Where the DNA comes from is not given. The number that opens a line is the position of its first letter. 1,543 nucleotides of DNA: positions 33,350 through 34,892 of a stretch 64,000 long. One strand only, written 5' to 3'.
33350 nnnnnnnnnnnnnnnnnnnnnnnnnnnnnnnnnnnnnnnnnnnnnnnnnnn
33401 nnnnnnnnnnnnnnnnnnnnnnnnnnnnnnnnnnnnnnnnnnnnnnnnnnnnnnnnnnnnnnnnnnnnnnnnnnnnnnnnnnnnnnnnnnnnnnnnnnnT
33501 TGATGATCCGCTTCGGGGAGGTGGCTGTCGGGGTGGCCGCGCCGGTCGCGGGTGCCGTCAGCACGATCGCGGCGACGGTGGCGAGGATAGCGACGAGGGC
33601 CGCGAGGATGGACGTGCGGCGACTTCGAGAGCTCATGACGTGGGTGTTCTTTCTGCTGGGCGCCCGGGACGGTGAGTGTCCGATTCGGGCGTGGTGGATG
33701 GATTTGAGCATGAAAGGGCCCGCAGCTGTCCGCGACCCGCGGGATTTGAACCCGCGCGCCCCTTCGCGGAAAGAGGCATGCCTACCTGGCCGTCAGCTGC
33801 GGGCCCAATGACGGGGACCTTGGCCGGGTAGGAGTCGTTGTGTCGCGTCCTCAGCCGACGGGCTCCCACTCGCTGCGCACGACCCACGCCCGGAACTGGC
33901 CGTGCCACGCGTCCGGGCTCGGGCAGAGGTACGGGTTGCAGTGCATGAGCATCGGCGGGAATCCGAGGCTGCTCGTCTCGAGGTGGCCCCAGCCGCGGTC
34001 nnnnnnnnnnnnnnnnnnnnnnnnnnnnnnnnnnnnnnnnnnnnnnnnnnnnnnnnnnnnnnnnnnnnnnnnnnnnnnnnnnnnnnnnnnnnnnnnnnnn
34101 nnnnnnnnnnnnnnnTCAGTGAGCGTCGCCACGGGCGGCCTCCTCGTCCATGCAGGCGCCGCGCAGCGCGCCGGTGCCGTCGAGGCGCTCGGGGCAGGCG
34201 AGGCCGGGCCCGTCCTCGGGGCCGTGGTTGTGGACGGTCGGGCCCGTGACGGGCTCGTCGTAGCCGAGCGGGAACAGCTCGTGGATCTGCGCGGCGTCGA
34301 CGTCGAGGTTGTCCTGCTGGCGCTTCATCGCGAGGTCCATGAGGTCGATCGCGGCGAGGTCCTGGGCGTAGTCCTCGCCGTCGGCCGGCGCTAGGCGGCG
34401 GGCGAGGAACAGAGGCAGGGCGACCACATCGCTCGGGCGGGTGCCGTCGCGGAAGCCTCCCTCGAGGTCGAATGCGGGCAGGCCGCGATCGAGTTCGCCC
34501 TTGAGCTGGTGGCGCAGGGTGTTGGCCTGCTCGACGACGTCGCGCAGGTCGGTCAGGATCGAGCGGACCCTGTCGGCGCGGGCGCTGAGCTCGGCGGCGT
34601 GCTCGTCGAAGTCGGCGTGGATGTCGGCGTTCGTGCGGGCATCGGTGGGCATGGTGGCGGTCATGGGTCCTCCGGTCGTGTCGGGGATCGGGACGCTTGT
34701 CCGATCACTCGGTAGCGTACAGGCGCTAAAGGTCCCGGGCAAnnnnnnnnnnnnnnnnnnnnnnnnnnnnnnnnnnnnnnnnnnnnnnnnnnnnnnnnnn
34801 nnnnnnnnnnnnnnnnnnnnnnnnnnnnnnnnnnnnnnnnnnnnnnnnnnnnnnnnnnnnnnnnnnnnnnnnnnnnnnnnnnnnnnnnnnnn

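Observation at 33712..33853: tRNA-like structured element (T-arm mimic) between the esterase gene and upstream genes, with no integrase in the window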

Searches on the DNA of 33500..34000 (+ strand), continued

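Call 122: search_with_rna_model(model_id=R2, sources=[L100, L101, L102], max_evalue=0.01, show_alignments=3)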
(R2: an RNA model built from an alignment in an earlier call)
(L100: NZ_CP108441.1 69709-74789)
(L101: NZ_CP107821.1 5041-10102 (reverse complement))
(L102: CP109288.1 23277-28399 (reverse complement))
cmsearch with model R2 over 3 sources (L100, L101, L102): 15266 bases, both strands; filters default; matches with E-value up to 0.01: 3.
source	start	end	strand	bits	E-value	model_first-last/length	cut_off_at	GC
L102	2500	2589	+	70.7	1.1e-11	1-91/91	no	0.77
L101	2488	2576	+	65.4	1.1e-10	1-91/91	no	0.78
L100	2501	2598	+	55.9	6.6e-09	1-91/91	no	0.73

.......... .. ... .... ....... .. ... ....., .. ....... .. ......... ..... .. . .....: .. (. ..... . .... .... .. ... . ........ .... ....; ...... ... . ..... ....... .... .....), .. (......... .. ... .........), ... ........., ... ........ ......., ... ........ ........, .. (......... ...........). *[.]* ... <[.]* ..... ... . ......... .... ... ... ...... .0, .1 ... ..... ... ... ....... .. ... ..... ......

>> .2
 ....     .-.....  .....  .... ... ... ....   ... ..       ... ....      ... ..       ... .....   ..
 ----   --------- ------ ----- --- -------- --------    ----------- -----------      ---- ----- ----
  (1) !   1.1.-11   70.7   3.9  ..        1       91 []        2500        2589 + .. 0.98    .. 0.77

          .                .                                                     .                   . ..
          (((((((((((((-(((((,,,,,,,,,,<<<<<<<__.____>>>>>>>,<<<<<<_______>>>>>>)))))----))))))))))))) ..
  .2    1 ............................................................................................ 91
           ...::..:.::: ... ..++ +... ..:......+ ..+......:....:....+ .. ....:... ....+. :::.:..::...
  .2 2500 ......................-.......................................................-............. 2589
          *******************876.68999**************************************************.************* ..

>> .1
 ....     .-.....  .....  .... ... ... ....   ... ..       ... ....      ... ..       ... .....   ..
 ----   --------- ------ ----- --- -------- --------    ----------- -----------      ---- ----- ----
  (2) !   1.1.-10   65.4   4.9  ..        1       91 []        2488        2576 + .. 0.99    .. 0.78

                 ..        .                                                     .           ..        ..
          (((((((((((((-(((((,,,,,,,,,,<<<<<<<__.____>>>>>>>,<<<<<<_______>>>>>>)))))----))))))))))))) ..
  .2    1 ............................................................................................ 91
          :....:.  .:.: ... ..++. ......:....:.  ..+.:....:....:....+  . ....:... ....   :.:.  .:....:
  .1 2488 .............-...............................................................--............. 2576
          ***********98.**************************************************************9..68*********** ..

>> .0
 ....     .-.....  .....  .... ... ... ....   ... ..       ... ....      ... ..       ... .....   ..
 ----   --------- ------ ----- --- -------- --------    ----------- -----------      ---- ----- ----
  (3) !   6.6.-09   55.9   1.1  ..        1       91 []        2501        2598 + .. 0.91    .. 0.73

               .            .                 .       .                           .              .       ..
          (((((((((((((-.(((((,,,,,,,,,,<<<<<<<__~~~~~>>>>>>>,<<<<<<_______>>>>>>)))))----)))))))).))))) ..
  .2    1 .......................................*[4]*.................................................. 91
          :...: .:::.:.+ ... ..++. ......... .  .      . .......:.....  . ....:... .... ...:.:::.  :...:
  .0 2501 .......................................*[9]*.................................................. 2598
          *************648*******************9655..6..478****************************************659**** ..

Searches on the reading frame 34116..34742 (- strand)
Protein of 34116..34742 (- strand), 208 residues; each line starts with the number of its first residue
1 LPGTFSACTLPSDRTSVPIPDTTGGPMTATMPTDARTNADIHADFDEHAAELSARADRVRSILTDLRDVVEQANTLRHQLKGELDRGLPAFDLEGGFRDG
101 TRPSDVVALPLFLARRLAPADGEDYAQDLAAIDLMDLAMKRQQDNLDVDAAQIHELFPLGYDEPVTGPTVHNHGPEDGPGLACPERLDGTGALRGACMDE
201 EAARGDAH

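Call 10: search_protein_families(library=pfam, proteins=[window:34116-34742:-], max_evalue=0.01)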
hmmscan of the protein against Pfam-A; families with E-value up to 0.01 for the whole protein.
window:34116-34742:- (208 aa): 0 families

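Call 11: search_protein_families(library=phrogs, proteins=[window:34116-34742:-], max_evalue=0.001)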
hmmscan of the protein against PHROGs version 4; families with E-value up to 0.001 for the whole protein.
window:34116-34742:- (208 aa): 0 families

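Call 16: find_related_loci(query=window:34116-34742:-, collection=viral_contigs, flank=3000)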
Query window:34116-34742:- (208 aa) in viral_contigs; peptide patterns used: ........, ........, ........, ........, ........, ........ (x = any residue, [..] = any of these).
7 stretches matched a pattern, but none encodes a relative of the query by tblastn (E <= 1e-3).
